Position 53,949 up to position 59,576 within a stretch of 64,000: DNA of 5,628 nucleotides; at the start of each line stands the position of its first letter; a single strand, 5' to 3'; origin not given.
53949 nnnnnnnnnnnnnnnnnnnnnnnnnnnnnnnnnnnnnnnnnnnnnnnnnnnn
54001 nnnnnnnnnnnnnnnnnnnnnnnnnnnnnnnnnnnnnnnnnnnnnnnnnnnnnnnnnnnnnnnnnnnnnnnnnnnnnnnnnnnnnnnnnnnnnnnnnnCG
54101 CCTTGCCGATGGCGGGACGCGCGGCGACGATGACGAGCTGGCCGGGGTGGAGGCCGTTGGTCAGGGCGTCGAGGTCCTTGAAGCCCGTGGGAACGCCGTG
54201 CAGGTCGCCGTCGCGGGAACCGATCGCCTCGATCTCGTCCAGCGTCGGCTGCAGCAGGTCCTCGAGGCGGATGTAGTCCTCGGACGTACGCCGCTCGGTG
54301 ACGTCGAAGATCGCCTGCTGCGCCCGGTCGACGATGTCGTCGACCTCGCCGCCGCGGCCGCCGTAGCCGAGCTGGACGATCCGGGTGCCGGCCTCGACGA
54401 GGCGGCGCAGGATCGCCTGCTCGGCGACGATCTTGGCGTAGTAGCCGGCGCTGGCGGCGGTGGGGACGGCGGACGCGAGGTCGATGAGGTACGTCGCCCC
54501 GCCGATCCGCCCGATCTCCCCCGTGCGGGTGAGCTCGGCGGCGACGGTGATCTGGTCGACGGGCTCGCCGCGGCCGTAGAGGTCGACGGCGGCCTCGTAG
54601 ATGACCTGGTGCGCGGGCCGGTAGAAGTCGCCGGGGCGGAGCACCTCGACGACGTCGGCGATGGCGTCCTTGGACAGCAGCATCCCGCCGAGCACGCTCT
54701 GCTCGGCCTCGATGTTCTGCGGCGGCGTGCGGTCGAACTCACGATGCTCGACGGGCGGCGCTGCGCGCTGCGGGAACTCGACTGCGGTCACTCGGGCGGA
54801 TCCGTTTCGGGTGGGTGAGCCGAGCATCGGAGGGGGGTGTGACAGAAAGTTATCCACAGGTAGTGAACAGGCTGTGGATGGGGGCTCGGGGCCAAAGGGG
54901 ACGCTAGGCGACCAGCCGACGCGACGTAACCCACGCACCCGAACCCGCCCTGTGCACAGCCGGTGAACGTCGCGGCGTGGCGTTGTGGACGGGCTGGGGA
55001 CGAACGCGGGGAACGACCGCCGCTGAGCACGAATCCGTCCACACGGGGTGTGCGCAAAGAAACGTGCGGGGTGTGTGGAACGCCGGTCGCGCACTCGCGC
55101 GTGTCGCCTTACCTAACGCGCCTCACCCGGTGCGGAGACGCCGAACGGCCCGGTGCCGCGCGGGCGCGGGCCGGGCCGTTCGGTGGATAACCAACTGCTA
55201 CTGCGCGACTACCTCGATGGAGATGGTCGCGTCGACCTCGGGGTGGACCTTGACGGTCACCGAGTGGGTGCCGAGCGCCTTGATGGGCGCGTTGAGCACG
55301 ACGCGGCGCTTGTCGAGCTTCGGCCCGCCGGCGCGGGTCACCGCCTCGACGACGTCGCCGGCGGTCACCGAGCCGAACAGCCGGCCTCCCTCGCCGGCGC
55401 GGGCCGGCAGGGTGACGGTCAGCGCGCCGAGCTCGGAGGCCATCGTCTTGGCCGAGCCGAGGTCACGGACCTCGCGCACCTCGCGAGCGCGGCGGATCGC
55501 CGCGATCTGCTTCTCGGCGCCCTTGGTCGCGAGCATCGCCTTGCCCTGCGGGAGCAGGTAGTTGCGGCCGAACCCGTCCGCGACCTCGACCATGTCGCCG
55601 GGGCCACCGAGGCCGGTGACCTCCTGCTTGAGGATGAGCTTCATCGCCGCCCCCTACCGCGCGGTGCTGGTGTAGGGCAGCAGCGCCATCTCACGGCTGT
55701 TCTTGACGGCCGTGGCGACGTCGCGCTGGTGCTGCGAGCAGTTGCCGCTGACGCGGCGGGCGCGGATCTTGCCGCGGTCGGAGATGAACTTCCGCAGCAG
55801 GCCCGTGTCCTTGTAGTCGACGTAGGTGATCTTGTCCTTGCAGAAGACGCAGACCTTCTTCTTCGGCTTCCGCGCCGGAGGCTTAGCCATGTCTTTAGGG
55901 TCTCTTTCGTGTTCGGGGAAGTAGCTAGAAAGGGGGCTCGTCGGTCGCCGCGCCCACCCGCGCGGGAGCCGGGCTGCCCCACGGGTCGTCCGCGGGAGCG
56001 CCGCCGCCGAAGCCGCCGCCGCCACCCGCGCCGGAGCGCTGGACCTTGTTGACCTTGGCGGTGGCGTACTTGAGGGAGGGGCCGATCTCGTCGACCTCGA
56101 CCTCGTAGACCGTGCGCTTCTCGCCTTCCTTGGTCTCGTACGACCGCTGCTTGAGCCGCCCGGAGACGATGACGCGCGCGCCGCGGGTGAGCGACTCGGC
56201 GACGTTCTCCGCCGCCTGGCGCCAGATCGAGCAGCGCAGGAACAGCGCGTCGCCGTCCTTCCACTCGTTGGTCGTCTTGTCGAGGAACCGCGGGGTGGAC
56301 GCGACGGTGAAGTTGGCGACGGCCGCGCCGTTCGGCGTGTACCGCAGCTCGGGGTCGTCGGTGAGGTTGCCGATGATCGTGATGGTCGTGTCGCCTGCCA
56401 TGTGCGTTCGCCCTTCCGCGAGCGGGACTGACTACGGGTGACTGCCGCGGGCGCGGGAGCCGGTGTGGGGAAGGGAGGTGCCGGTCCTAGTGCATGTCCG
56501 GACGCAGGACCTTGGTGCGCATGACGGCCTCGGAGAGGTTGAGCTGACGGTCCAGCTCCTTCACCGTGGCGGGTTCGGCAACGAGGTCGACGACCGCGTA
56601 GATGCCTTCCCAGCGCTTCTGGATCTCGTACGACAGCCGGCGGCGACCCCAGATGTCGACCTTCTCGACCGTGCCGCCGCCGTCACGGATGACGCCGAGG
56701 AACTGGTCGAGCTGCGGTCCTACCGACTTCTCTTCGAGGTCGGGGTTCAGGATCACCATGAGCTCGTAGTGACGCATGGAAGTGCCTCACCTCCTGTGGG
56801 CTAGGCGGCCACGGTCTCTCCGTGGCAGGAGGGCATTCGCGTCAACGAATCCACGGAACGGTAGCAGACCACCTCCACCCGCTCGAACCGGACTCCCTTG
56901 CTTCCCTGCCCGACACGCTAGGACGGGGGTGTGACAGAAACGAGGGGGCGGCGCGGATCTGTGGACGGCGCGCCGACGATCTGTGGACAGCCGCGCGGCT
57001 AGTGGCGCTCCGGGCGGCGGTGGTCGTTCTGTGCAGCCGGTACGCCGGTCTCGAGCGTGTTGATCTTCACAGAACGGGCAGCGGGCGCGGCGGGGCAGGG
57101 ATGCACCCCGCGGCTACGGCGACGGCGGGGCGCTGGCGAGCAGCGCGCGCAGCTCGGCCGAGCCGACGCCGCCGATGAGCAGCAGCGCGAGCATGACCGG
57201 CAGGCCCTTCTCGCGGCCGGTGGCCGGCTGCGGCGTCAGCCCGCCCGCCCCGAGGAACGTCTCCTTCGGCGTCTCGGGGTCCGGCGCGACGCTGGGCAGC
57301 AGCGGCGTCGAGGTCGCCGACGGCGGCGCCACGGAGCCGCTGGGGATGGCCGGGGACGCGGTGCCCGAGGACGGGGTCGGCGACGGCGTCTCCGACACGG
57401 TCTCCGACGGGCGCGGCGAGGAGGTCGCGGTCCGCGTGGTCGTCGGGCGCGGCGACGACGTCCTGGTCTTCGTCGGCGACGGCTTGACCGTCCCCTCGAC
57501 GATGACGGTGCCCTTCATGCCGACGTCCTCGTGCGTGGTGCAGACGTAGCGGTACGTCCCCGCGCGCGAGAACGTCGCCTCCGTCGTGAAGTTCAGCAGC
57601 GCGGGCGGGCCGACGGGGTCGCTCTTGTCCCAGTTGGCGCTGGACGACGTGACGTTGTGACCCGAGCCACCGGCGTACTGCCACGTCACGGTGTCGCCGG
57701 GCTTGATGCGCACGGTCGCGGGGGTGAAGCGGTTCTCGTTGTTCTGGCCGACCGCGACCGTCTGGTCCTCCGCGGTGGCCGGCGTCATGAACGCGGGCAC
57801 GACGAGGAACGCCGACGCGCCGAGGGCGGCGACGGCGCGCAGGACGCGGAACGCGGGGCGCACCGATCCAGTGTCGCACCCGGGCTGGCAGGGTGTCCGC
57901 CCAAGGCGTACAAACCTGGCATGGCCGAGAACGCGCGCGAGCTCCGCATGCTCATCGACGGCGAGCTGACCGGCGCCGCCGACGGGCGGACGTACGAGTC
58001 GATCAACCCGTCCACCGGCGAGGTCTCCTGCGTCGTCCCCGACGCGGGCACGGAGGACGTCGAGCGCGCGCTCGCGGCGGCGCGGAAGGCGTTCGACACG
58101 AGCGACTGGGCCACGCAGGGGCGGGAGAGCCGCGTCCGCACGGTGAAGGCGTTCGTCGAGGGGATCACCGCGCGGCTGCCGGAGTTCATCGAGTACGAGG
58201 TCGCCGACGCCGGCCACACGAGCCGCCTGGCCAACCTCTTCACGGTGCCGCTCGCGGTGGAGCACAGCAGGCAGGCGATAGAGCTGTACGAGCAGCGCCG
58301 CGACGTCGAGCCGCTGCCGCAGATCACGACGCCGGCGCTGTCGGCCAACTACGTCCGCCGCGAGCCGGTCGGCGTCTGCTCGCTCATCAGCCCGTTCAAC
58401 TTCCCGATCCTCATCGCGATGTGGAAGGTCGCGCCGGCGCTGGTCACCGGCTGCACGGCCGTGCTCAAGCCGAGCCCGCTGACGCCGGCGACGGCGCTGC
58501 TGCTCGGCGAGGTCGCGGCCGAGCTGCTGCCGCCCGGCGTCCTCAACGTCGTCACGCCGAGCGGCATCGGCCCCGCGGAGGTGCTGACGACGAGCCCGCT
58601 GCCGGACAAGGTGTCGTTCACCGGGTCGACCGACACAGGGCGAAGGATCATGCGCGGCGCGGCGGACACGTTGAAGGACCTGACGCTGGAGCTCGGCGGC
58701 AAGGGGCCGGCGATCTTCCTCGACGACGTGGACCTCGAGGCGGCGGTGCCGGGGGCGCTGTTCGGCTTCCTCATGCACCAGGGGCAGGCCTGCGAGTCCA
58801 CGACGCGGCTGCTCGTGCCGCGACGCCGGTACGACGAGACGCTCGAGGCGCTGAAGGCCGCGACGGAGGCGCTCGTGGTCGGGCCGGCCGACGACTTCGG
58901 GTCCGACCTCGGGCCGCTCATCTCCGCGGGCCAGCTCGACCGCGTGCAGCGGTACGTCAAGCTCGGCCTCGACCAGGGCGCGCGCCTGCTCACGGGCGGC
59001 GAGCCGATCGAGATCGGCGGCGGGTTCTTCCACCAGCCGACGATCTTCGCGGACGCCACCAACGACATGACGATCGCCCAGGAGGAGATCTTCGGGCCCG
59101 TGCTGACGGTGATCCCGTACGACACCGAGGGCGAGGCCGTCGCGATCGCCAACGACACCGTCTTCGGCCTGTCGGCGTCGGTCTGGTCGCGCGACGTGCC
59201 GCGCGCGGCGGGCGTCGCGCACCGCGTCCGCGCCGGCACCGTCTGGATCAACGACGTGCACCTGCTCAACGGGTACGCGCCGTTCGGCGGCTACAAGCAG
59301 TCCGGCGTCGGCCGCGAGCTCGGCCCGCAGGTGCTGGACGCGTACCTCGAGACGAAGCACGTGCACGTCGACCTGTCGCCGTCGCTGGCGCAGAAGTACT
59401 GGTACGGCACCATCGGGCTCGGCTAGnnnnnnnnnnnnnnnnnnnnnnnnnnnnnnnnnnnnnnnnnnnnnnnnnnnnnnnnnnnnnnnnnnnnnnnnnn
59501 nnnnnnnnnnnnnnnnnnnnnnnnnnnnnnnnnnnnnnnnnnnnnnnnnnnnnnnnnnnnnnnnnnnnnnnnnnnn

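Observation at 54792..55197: Cluster of DnaA-box-like 9-mers upstream of dnaB, in the rplI-dnaB intergenic region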

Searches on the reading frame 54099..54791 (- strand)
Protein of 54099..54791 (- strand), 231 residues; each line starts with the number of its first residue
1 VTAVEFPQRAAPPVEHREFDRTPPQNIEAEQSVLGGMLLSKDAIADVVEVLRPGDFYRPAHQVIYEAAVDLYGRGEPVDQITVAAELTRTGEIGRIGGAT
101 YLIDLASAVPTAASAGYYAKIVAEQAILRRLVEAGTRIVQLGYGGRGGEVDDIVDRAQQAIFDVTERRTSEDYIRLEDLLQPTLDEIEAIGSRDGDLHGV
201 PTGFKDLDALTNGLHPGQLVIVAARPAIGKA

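Call 8: find_related_loci(query=window:54099-54791:-, collection=genome_contigs, flank=3000)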
Query seq(231 aa) (231 aa) in genome_contigs; peptide patterns used: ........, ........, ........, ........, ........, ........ (x = any residue, [..] = any of these).
600 stretches matched a pattern (row limit reached: there are more); 585 encode a relative of the query (tblastn E <= 1e-3); the best 80 are kept; 80 distinct loci.
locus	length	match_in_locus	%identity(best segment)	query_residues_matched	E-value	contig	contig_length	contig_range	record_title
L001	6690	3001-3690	89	1-231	1e-131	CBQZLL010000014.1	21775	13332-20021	MAG TPA_asm: uncultured Frankiaceae bacterium isolate SRR11839388_metabat2_26 genome assembly, contig: ERZ27397410.2285,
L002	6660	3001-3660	74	12-231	5e-109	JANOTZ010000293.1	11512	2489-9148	MAG: Frankiales bacterium isolate VAR_39_metabat_200 VAR_39_k141_3938708, whole genome shotgun sequence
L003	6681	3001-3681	74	3-231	8e-109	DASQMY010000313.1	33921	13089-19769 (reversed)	MAG TPA_asm: Mycobacteriales bacterium isolate SMAG_U10762 k141_239829, whole genome shotgun sequence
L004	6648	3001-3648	77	18-231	2e-107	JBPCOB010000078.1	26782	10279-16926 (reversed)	MAG: Mycobacteriales bacterium isolate TH_ant_mag_145 S1Ck127_9551257_flag_0_multi_44.0000_len_26782, whole genome shotg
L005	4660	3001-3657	73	7-231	9e-107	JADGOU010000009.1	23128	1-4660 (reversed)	MAG: Frankiaceae bacterium isolate Chersky.15_16 contig-100_924, whole genome shotgun sequence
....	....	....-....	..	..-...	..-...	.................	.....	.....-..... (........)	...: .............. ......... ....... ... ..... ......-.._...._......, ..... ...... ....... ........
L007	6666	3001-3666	73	10-231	1e-104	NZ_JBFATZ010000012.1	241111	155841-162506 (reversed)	Thermopolyspora sp. NPDC052614 NPDC052614_79_F5.ctg-0012, whole genome shotgun sequence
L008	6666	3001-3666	72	15-231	7e-104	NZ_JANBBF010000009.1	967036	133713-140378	Prauserella salsuginis strain DSM 45264 LY40DRAFT_scaffold00002.2, whole genome shotgun sequence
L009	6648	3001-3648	74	19-231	6e-104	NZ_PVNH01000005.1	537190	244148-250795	Prauserella shujinwangii strain CGMCC 4.7125 Ga0171606_105, whole genome shotgun sequence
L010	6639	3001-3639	73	19-231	4e-103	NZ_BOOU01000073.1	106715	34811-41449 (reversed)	Sphaerisporangium rufum strain NBRC 109079 sequence073, whole genome shotgun sequence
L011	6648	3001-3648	72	19-231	2e-102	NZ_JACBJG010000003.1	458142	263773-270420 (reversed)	Saccharomonospora sp. NB11 NODE_3_length_458142_cov_60.61, whole genome shotgun sequence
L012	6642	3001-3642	74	19-231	2e-102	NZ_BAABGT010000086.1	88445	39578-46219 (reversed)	Pseudonocardia xishanensis strain JCM 17906 sequence086, whole genome shotgun sequence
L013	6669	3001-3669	70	4-231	1e-102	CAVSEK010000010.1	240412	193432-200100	MAG: uncultured Actinomycetota bacterium isolate MFD02581.bin.2.51 genome assembly, contig: contig_52637, whole genome s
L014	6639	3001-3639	73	19-231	4e-102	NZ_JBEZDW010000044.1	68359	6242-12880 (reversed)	Microbispora sp. NPDC049125 NPDC049125_122_G6.ctg-0044, whole genome shotgun sequence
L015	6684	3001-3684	67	2-231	4e-102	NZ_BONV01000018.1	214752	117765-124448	Planotetraspora kaengkrachanensis strain NBRC 104272 sequence18, whole genome shotgun sequence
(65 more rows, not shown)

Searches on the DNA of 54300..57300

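Call 5: search_rna_families(source=window, start=54300, end=57300, threshold=evalue, max_evalue=1)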
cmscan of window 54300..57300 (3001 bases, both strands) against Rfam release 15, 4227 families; matches with E-value up to 1: 0.
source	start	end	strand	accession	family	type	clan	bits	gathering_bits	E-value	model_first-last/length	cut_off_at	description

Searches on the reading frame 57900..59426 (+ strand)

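Call 34: search_protein_families(library=pfam, proteins=[window:57900-59426:+], max_evalue=0.00001)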
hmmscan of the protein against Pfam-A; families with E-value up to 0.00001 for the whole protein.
window:57900-59426:+ (508 aa): 1 family
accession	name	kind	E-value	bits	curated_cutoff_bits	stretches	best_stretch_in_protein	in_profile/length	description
PF00171.27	Aldedh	-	1.5e-150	502.2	23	1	28-488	5-461/461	Aldehyde dehydrogenase family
